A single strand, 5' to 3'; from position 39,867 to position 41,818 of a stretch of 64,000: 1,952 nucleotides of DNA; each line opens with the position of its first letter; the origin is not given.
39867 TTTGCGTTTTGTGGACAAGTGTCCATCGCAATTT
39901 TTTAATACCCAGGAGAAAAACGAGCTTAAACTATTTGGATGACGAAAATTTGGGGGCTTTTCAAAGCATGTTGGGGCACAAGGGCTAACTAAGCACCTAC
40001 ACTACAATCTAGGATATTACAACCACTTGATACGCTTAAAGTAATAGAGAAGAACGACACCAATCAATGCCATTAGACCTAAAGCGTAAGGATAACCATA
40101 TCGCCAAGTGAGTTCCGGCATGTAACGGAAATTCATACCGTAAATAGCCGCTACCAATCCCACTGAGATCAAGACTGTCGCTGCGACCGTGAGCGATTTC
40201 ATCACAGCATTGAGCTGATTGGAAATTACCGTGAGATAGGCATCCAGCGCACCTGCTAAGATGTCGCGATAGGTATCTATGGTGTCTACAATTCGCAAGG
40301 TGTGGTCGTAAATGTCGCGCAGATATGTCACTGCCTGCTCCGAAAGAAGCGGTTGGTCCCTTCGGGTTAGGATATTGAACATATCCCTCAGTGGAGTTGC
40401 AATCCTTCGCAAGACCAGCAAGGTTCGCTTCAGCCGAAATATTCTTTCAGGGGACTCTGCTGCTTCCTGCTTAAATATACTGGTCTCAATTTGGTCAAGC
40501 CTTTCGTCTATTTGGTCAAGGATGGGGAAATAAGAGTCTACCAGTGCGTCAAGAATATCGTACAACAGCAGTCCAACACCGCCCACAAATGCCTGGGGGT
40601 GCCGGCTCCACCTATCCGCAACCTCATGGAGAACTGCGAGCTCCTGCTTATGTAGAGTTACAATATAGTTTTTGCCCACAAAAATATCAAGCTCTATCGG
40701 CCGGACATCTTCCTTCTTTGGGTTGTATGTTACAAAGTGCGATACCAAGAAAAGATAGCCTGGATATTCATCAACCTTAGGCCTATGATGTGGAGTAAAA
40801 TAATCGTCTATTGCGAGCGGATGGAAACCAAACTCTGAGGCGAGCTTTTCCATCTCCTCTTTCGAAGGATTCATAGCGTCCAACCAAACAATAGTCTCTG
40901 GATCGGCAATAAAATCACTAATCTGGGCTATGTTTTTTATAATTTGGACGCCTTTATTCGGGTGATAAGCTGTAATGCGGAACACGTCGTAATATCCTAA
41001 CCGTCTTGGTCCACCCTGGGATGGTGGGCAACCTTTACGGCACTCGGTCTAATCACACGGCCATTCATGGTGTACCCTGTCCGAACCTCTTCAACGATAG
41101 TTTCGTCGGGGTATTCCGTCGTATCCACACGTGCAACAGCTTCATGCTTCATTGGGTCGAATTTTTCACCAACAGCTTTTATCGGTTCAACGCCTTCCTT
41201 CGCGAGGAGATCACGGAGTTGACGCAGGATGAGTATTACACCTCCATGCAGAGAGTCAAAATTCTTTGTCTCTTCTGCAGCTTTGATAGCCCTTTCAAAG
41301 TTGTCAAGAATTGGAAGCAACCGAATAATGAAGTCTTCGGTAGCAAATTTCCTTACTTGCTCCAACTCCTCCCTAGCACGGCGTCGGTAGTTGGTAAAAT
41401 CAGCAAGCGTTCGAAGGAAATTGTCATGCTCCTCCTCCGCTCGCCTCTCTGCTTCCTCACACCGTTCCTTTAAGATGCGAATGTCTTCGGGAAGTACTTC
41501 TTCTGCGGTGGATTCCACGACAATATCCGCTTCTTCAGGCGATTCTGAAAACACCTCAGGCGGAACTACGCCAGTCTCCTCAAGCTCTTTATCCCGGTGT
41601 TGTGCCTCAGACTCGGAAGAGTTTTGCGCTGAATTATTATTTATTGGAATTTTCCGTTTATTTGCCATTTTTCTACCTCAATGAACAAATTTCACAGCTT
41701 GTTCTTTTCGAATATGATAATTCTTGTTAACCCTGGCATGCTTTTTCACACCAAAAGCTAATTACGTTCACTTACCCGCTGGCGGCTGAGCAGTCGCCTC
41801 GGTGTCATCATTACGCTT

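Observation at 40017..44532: Heat-shock operon hrcA - archaeal-type chaperonin - grpE - corA, with no dnaK and no CIRCE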

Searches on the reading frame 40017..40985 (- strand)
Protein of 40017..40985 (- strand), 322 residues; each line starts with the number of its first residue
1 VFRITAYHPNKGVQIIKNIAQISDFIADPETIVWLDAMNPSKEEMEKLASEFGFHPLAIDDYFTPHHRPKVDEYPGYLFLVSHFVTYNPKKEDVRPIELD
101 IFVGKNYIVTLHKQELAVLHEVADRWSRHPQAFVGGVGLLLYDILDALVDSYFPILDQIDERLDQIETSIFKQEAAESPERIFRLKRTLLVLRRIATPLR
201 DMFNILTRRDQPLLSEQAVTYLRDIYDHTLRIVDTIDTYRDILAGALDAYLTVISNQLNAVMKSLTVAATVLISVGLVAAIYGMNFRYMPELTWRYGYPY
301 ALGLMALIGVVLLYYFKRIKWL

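Call 3: search_protein_families(library=pfam, proteins=[window:40017-40985:-])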
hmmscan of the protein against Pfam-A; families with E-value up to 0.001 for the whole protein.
window:40017-40985:- (322 aa): 1 family
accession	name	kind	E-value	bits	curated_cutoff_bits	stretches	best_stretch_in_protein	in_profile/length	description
PF01544.23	CorA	-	1.5e-82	277.7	27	1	31-318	3-292/292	CorA-like Mg2+ transporter protein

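Call 4: search_protein_families(library=ncbifam, proteins=[window:40017-40985:-])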
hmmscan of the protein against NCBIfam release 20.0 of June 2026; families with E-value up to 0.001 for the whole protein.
window:40017-40985:- (322 aa): 2 families
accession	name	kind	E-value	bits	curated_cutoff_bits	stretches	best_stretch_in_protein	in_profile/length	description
TIGR00383.1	corA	equivalog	9.4e-90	301.2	200.75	1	9-322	6-320/320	magnesium/cobalt transporter CorA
NF007092.0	PRK09546.1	equivalog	8.9e-21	74.4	292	1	28-322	36-327/327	zinc transporter ZntB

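Call 62: search_solved_structures(query=window:40017-40985:-, max_evalue=1e-10, show_alignments=1)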
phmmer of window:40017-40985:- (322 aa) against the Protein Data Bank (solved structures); distinct sequences matched with E-value up to 1e-10: 15.
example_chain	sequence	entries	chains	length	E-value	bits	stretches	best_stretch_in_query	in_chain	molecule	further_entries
3jcf_A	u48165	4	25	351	7.1e-70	239.4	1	27-322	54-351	Magnesium transport protein CorA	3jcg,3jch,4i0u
2bbj_A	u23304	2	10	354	7.3e-70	239.4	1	27-322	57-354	divalent cation transport-related protein | Magnesium transport protein corA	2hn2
2iub_A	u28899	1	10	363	7.9e-70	239.2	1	27-322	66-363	DIVALENT CATION TRANSPORT-RELATED PROTEIN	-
8tmb_A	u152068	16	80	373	8.7e-70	239.1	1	27-322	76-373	Cobalt/magnesium transport protein CorA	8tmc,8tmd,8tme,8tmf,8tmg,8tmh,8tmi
4eeb_A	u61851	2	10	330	1e-68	235.6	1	27-322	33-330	Magnesium transport protein CorA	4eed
5jtg_A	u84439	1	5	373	6e-68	233.1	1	27-322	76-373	Cobalt/magnesium transport protein CorA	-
5jrw_A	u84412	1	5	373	1.2e-67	232.1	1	27-322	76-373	Cobalt/magnesium transport protein CorA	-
4cy4_A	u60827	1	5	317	1.1e-36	130.3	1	28-322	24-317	MAGNESIUM TRANSPORT PROTEIN CORA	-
4ev6_A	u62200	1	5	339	1.5e-36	129.9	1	28-322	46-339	Magnesium transport protein CorA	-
8slb_A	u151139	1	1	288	3.4e-34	122.2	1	27-237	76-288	Cobalt/magnesium transport protein CorA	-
2bbh_A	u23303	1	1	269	4.3e-34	121.8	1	27-237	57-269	divalent cation transport-related protein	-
2hn1_A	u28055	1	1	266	1.9e-27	100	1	33-233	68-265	Magnesium and cobalt transporter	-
4egw_A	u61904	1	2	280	4.4e-24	89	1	28-263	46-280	Magnesium transport protein CorA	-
5n9y_A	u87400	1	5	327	3.2e-14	56.5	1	97-322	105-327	Zinc transport protein ZntB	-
7nh9_A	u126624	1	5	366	8.8e-12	48.6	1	22-322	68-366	CmaX protein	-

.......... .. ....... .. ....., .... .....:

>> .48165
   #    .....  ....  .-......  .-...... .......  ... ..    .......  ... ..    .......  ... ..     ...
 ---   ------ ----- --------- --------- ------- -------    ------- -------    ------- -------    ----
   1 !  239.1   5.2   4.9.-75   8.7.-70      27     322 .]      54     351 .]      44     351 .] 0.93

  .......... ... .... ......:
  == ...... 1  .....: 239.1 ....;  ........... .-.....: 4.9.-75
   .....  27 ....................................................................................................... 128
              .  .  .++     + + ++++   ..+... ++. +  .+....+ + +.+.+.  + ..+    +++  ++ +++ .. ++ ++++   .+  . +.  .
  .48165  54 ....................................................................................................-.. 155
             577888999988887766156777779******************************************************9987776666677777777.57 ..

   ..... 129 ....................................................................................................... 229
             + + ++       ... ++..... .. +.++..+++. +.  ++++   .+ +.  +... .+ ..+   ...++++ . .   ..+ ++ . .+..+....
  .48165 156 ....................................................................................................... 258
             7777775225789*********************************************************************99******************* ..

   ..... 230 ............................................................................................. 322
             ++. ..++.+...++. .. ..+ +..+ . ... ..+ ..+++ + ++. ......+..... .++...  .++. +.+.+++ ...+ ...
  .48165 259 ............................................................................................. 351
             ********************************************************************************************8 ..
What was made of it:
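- On CorA Mg2+/Co2+ channel: T. maritima CorA 239 bits, with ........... aligned to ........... (call 62).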

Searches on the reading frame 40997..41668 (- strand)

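Call 3: search_protein_families(library=pfam, proteins=[window:40997-41668:-])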
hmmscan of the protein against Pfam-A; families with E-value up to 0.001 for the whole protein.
window:40997-41668:- (223 aa): 1 family
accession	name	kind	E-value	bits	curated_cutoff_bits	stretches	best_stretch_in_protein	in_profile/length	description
PF01025.24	GrpE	-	6.4e-51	172.7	25.8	1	56-214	6-164/165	GrpE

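Call 4: search_protein_families(library=ncbifam, proteins=[window:40997-41668:-])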
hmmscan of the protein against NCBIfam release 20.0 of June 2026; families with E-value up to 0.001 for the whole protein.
window:40997-41668:- (223 aa): 26 families (the best 25 are shown)
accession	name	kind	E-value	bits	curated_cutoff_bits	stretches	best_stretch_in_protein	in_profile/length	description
NF010738.0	PRK14140.1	equivalog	3.1e-46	157.5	137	1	22-214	19-190/191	nucleotide exchange factor GrpE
NF010750.0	PRK14153.1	equivalog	3e-42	144.4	194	1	67-219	44-191/194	nucleotide exchange factor GrpE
NF010741.0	PRK14143.1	equivalog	1.2e-40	139.6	184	1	10-218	21-229/258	nucleotide exchange factor GrpE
NF010737.0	PRK14139.1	equivalog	4.5e-39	134.3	164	1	28-215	29-186/188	nucleotide exchange factor GrpE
NF010748.0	PRK14150.1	equivalog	8.5e-38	129.8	152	1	50-215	28-196/198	nucleotide exchange factor GrpE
NF010743.0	PRK14145.1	equivalog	7.1e-35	120.7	186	1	25-214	17-199/200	nucleotide exchange factor GrpE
NF010755.0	PRK14158.1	equivalog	2.9e-32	111.7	200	1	44-217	23-196/198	nucleotide exchange factor GrpE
NF010757.0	PRK14160.1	equivalog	1.5e-31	109.4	184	1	10-214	14-210/211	nucleotide exchange factor GrpE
NF010749.0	PRK14151.1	equivalog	5.5e-31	107.7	231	1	66-218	25-178/188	nucleotide exchange factor GrpE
NF010747.0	PRK14149.1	equivalog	7.6e-30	103.9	176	1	61-215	36-189/191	nucleotide exchange factor GrpE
NF007655.0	PRK10325.1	equivalog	1.9e-29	102.9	348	1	32-215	10-194/197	nucleotide exchange factor GrpE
NF010739.0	PRK14141.1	equivalog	2.1e-28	99.4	192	1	44-215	28-193/211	nucleotide exchange factor GrpE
NF010746.0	PRK14148.1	equivalog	7.5e-28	97.6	212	1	56-213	35-192/195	nucleotide exchange factor GrpE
NF010742.0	PRK14144.1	equivalog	1.8e-26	93.2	215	1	23-214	11-197/199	nucleotide exchange factor GrpE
NF010744.0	PRK14146.1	equivalog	4.9e-26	91.8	201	1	10-214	6-211/215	nucleotide exchange factor GrpE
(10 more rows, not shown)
